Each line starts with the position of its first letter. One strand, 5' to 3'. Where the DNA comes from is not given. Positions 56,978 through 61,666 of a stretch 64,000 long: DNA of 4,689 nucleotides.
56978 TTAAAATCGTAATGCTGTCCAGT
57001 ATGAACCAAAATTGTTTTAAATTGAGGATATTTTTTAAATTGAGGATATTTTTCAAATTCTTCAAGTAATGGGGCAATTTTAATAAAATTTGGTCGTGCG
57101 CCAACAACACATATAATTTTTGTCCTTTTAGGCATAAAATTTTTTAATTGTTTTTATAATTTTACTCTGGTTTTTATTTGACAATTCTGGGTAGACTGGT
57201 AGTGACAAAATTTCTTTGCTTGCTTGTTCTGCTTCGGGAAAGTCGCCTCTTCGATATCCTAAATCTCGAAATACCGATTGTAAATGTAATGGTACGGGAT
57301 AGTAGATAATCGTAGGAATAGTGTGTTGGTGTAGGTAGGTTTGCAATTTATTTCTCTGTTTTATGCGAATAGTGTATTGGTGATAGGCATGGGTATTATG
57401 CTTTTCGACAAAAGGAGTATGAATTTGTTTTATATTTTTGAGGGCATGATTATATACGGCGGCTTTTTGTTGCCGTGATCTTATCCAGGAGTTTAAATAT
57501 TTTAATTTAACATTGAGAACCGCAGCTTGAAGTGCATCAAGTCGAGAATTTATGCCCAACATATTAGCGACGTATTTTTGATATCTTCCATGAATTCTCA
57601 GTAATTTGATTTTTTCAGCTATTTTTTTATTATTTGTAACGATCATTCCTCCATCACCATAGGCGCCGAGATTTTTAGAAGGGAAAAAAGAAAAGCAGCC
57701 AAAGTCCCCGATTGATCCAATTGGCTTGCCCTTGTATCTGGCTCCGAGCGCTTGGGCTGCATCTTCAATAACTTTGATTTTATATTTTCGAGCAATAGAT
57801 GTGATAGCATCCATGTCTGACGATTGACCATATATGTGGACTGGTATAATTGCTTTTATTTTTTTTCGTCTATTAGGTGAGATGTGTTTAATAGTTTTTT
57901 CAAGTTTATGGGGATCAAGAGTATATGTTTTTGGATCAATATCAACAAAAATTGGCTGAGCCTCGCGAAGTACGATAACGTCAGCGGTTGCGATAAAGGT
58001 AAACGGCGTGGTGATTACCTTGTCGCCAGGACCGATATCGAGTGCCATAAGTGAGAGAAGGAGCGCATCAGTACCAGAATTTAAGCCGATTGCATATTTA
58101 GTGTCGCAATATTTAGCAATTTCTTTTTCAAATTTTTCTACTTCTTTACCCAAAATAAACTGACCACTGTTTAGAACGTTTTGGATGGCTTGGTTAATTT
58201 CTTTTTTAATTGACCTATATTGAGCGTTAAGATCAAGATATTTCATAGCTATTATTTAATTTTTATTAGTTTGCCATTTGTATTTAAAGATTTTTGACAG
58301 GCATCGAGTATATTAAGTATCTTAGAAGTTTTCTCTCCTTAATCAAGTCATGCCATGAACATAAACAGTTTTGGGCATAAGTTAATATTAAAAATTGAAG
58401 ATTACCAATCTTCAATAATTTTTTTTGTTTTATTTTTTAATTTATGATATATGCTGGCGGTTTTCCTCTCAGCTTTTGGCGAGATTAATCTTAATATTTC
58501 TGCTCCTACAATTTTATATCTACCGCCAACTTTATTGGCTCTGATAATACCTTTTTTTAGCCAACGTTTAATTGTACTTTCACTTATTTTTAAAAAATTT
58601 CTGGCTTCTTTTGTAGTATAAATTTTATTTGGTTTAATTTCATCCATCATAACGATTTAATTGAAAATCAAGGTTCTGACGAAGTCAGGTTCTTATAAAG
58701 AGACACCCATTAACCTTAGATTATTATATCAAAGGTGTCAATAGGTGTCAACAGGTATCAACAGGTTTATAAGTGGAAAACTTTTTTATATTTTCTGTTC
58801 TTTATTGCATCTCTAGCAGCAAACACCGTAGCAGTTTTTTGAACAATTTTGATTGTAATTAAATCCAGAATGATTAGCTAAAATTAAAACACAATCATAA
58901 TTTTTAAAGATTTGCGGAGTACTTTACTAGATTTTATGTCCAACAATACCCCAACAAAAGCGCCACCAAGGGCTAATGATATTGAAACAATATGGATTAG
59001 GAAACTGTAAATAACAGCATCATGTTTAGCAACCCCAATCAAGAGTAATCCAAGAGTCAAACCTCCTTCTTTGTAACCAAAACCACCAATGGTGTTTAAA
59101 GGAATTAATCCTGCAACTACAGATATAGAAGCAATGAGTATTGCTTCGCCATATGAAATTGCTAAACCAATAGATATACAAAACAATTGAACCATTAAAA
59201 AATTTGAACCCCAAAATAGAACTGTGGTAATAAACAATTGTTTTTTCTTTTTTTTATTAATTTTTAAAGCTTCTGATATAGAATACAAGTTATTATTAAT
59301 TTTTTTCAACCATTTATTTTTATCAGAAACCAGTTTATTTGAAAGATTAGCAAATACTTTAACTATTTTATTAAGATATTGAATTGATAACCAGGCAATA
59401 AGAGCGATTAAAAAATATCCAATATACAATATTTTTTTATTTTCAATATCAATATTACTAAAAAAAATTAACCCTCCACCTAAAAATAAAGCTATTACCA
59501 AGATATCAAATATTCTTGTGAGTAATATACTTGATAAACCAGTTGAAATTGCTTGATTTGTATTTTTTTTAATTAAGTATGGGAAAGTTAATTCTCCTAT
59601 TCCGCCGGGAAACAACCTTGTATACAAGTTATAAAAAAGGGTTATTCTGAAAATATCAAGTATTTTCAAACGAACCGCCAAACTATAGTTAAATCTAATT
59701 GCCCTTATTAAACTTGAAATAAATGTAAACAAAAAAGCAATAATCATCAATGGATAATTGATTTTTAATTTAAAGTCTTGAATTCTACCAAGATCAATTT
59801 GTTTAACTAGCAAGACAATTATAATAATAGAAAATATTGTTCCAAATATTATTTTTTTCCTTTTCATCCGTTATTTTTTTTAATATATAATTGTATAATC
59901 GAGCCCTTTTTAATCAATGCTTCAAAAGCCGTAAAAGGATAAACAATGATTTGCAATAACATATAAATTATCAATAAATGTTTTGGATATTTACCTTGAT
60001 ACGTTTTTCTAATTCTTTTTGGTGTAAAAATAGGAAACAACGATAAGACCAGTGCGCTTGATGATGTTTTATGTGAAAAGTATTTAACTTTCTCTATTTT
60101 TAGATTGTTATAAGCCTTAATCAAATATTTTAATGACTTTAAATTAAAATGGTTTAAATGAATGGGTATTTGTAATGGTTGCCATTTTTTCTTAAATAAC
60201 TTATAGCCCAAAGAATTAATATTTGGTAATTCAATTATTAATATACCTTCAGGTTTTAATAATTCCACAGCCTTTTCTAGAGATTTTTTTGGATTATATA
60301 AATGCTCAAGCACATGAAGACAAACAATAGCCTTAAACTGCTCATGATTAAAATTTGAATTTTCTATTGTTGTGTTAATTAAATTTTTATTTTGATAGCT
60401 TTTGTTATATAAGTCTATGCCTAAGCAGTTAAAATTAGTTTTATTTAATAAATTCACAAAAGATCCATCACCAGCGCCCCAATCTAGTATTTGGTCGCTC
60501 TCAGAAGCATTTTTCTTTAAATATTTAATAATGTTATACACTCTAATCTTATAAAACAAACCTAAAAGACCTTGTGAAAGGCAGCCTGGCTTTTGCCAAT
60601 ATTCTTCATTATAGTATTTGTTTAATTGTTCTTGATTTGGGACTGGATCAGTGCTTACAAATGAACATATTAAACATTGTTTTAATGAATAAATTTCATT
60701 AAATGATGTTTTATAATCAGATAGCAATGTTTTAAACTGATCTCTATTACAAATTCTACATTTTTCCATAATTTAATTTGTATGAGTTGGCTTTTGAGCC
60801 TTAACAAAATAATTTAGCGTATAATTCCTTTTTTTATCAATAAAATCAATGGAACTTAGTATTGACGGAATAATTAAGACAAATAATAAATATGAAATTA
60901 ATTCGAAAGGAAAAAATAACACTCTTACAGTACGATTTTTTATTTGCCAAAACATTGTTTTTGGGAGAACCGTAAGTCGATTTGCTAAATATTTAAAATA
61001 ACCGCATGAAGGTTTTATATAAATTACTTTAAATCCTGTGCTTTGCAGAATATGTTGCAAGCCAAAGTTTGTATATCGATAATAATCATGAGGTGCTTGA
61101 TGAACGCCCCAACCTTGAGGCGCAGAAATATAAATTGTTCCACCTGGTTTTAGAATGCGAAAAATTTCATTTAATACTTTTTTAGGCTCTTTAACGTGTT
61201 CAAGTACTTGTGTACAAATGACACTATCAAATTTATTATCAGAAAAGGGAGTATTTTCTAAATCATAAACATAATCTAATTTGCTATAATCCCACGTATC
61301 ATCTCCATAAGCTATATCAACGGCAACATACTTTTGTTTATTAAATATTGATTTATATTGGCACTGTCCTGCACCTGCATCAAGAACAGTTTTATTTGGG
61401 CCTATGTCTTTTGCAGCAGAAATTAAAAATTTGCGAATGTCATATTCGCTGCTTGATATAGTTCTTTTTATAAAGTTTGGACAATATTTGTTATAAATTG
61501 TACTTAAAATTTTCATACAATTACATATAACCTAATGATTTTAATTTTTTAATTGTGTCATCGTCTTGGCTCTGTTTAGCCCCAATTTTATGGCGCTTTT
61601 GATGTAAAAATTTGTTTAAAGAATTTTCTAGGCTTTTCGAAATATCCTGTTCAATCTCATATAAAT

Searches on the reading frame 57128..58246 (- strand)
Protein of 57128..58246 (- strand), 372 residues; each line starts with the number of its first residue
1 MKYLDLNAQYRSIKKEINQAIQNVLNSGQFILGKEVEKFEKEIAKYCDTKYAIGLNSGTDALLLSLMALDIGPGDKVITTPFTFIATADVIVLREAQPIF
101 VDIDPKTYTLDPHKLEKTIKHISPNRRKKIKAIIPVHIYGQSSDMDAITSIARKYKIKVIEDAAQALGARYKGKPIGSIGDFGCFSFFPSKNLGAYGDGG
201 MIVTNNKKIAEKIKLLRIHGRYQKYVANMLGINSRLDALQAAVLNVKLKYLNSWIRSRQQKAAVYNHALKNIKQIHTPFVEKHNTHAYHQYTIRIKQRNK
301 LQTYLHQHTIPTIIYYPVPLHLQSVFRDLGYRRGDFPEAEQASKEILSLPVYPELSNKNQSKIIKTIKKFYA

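Call 60: search_protein_families(library=pfam, proteins=[window:57128-58246:-], max_evalue=0.000001)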
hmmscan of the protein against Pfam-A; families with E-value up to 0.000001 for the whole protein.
window:57128-58246:- (372 aa): 4 families
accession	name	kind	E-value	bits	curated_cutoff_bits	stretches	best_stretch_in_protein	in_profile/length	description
PF01041.23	DegT_DnrJ_EryC1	-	1.6e-127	426.1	19.8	1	12-367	2-359/360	DegT/DnrJ/EryC1/StrS aminotransferase family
PF00155.27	Aminotran_1_2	-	8.5e-09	35.5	19.7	1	11-248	20-266/361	Aminotransferase class I and II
PF01212.27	Beta_elim_lyase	-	3e-08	33.8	27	1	35-221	33-228/288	Beta-eliminating lyase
PF01053.26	Cys_Met_Meta_PP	-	6e-07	28.8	27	1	37-291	55-291/381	Cys/Met metabolism PLP-dependent enzyme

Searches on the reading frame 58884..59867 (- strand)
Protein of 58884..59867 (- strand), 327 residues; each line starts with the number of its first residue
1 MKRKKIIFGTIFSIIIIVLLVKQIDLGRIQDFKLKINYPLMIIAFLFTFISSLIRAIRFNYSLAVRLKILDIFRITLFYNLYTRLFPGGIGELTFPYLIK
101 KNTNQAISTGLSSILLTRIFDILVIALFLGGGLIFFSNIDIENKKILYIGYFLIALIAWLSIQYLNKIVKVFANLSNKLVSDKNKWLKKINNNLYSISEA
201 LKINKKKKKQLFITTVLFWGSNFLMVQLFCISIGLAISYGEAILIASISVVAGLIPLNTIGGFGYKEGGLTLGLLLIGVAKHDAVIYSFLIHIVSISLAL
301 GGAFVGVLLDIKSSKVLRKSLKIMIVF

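Call 61: search_protein_families(library=pfam, proteins=[window:58884-59867:-], max_evalue=0.00001)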
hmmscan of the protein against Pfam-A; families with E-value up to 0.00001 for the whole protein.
window:58884-59867:- (327 aa): 1 family
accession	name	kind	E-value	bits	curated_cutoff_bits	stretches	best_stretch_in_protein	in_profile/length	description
PF03706.18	LPG_synthase_TM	-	1.8e-32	113.4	33.4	1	6-296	1-295/302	Lysylphosphatidylglycerol synthase TM region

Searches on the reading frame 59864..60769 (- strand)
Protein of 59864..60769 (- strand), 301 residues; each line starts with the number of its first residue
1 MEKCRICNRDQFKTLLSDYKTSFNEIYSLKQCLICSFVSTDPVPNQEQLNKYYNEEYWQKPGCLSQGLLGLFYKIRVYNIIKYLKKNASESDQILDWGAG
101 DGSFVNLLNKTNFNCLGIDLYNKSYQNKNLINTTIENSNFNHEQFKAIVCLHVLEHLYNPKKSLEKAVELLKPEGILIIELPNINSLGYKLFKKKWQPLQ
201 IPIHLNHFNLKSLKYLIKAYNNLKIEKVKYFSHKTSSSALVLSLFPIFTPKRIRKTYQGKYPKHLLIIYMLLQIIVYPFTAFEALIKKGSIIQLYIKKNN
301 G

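Call 61: search_protein_families(library=pfam, proteins=[window:59864-60769:-], max_evalue=0.00001)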
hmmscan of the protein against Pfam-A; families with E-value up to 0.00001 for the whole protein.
window:59864-60769:- (301 aa): 5 families
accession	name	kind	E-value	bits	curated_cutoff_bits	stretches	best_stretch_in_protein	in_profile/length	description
PF13489.12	Methyltransf_23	-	1.2e-18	67.9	27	1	82-221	14-158/164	Methyltransferase domain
PF08241.18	Methyltransf_11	-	1.6e-12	48.3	21.2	1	95-179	1-95/95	Methyltransferase domain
PF13847.12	Methyltransf_31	-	5.4e-09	36.3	27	1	90-183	3-113/145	Methyltransferase domain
PF08242.18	Methyltransf_12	-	6.1e-08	33.7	30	1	95-177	1-98/98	Methyltransferase domain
PF13649.12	Methyltransf_25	-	4.7e-07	30.8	27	1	94-175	1-97/97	Methyltransferase domain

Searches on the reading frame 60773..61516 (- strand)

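Call 61: search_protein_families(library=pfam, proteins=[window:60773-61516:-], max_evalue=0.00001)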
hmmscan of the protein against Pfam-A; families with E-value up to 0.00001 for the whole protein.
window:60773-61516:- (247 aa): 7 families
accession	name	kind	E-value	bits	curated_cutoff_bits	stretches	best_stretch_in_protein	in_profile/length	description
PF08241.18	Methyltransf_11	-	1.4e-16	61.3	21.2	1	45-130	1-95/95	Methyltransferase domain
PF13489.12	Methyltransf_23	-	1.6e-14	54.4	27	1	25-156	7-153/164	Methyltransferase domain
PF13847.12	Methyltransf_31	-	4.7e-13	49.5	27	1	85-134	65-113/145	Methyltransferase domain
PF13649.12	Methyltransf_25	-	5.6e-10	40.2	27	1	83-126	52-97/97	Methyltransferase domain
PF08242.18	Methyltransf_12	-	2.4e-09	38.2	30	1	47-128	3-98/98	Methyltransferase domain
PF01209.24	Ubie_methyltran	-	1e-06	28.7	20.1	1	86-130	107-151/233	ubiE/COQ5 methyltransferase family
PF07021.18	MetW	-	7.1e-06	26.2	21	0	84-123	66-103/193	Methionine biosynthesis protein MetW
